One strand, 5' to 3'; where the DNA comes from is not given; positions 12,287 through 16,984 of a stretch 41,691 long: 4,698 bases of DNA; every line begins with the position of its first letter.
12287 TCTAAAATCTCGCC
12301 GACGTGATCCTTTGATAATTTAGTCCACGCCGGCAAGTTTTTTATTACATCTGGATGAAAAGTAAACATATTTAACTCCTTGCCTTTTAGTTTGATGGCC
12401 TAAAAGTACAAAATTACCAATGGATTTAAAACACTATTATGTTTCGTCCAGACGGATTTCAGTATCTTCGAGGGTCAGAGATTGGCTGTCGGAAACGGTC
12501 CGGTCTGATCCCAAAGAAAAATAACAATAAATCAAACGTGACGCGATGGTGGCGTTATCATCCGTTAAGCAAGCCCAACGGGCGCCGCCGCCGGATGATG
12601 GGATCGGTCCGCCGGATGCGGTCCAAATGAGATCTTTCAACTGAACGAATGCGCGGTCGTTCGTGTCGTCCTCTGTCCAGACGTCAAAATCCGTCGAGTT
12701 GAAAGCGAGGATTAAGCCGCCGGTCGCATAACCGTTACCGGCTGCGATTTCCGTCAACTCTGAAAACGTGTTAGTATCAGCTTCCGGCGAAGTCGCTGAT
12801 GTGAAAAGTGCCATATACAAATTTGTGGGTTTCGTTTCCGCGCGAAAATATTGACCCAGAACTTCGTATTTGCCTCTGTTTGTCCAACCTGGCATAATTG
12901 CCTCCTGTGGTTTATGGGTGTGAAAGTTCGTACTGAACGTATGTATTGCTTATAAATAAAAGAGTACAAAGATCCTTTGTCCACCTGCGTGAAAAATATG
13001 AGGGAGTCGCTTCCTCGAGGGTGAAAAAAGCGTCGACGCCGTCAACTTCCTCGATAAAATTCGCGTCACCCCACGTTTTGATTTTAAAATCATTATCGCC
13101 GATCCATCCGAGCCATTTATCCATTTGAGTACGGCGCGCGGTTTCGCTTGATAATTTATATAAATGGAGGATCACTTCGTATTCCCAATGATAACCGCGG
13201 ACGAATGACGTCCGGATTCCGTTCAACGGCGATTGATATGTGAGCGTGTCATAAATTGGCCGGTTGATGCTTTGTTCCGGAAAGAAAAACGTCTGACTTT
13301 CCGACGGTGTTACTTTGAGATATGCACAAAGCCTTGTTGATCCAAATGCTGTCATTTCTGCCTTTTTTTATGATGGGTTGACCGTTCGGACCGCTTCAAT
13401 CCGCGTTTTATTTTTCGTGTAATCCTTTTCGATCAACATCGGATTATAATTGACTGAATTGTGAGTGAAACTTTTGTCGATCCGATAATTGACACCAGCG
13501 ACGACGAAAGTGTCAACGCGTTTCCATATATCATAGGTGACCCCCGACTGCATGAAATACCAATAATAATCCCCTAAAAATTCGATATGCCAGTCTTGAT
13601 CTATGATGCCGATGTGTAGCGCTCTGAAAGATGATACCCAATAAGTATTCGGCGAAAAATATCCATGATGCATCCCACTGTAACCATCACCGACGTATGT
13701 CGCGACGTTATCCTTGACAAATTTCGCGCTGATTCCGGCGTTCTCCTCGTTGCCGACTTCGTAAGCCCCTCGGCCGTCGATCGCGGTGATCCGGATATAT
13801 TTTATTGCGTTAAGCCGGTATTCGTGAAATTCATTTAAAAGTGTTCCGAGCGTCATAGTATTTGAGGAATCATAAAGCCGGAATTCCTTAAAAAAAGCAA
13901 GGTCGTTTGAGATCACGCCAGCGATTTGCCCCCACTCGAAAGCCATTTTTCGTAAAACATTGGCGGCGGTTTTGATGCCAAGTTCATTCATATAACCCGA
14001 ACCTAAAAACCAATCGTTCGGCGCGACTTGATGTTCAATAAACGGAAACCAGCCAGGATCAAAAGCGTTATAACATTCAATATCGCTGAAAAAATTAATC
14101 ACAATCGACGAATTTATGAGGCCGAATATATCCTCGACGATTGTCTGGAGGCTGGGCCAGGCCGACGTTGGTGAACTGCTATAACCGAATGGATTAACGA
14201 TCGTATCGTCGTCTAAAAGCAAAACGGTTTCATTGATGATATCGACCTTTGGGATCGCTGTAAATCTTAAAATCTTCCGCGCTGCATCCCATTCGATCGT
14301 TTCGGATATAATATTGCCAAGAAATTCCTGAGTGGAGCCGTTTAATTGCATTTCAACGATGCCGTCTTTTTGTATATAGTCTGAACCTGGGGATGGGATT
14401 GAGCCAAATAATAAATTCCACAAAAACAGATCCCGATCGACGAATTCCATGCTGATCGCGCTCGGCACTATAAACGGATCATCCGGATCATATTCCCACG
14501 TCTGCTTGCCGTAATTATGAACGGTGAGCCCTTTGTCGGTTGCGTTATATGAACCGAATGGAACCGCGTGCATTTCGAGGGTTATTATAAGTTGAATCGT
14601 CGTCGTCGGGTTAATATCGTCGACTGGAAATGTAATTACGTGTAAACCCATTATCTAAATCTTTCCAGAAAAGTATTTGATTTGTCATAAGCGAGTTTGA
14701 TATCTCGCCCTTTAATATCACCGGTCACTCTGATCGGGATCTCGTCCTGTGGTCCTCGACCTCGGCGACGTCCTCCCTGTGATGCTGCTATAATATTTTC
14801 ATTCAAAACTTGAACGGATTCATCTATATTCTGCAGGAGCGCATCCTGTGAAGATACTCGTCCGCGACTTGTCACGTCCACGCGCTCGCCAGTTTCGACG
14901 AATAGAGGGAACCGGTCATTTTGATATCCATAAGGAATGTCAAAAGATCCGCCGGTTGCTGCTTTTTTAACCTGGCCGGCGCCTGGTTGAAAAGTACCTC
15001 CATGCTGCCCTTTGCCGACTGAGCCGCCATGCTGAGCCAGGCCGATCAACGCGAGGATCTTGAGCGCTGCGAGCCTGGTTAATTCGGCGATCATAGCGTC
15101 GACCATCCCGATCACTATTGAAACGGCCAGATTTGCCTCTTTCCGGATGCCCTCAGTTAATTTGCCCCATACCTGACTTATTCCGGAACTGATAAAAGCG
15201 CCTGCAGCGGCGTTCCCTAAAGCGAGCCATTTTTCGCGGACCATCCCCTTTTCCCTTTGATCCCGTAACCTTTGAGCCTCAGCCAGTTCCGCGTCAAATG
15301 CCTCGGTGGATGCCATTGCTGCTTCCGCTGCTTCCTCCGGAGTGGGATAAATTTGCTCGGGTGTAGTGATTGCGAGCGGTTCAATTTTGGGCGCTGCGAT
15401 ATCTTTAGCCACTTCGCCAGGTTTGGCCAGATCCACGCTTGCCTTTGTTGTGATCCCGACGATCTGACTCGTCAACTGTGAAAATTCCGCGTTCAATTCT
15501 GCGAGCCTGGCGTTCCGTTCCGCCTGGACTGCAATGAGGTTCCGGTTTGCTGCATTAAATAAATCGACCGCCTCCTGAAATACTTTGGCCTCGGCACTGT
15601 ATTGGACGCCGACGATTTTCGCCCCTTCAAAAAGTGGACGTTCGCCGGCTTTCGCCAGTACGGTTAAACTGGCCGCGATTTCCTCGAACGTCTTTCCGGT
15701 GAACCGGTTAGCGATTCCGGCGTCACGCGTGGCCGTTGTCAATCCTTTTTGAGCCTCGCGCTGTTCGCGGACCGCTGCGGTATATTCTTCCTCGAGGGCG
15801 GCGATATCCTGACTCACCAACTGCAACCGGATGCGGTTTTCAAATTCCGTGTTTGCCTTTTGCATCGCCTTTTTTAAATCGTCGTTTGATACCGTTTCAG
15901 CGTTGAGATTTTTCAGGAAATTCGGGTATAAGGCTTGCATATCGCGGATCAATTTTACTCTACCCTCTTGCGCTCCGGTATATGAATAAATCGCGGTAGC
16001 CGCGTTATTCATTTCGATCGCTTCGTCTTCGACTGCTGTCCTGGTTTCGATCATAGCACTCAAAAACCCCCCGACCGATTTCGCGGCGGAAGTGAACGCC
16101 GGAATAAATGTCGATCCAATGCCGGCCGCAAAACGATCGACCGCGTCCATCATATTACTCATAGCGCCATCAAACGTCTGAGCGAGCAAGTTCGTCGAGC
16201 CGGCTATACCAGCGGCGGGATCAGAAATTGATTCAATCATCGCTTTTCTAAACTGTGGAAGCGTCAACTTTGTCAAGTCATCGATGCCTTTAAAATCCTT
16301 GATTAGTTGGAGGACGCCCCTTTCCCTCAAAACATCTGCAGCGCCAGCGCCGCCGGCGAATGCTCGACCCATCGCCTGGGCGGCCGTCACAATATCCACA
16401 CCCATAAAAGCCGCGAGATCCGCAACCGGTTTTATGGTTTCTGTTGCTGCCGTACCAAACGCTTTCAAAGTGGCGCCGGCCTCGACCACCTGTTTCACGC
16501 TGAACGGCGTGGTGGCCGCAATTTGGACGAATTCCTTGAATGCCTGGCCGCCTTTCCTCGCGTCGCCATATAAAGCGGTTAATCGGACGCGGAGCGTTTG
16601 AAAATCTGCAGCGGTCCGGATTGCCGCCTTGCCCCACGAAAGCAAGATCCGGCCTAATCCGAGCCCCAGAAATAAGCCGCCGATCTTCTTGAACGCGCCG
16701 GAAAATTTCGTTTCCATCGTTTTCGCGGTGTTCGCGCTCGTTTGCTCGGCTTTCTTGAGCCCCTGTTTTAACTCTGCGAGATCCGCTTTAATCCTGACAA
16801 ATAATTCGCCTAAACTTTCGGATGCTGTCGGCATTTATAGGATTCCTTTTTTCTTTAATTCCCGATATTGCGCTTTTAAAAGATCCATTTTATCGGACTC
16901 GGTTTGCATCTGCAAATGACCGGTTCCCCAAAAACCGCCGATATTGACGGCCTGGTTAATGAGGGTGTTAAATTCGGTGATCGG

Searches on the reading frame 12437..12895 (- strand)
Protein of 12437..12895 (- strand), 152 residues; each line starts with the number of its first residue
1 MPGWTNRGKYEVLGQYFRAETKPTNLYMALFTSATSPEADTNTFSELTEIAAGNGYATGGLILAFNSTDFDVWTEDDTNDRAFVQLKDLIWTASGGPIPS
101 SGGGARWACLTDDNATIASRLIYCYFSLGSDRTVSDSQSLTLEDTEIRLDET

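Call 18: search_protein_families(library=phrogs, proteins=[window:12437-12895:-], max_evalue=0.001)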
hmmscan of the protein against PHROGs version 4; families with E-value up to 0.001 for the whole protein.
window:12437-12895:- (152 aa): 1 family
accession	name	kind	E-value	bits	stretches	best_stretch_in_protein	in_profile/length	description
phrog_644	-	unknown function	4.6e-08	34.1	1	25-123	27-113/174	-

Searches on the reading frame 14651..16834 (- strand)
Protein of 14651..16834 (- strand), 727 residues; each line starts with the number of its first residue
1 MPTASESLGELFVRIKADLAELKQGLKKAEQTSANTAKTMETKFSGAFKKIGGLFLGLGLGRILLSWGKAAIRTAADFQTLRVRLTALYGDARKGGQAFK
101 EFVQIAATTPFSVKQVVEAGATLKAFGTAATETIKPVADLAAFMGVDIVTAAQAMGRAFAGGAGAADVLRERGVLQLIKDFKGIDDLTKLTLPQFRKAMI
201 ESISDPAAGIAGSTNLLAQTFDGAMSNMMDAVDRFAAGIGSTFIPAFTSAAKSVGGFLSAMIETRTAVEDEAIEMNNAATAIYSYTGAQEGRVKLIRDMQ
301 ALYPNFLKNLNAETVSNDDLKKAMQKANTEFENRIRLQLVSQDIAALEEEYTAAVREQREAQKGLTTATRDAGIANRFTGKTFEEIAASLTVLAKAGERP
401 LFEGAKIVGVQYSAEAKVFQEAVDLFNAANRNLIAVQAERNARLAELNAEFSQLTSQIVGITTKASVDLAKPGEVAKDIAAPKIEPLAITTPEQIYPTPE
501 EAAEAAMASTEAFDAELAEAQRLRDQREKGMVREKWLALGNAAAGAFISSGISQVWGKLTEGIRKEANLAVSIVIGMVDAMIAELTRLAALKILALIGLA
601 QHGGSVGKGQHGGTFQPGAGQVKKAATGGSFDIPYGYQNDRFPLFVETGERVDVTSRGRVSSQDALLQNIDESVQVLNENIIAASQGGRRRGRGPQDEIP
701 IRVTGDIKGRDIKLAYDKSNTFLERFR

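Call 18: search_protein_families(library=phrogs, proteins=[window:14651-16834:-], max_evalue=0.001)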
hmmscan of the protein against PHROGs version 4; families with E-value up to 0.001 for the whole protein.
window:14651-16834:- (727 aa): 4 families
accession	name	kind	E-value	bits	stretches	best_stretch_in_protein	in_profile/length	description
phrog_973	-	tail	1.1e-07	31.1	1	6-440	70-503/1465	tail length tape measure protein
phrog_16017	-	unknown function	2e-07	30.2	1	4-236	189-430/1234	-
phrog_9959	-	tail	2.6e-07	29.6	1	15-134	19-134/1708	tail length tape measure protein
phrog_26804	-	unknown function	3.3e-07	29.4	1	69-266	141-340/1066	-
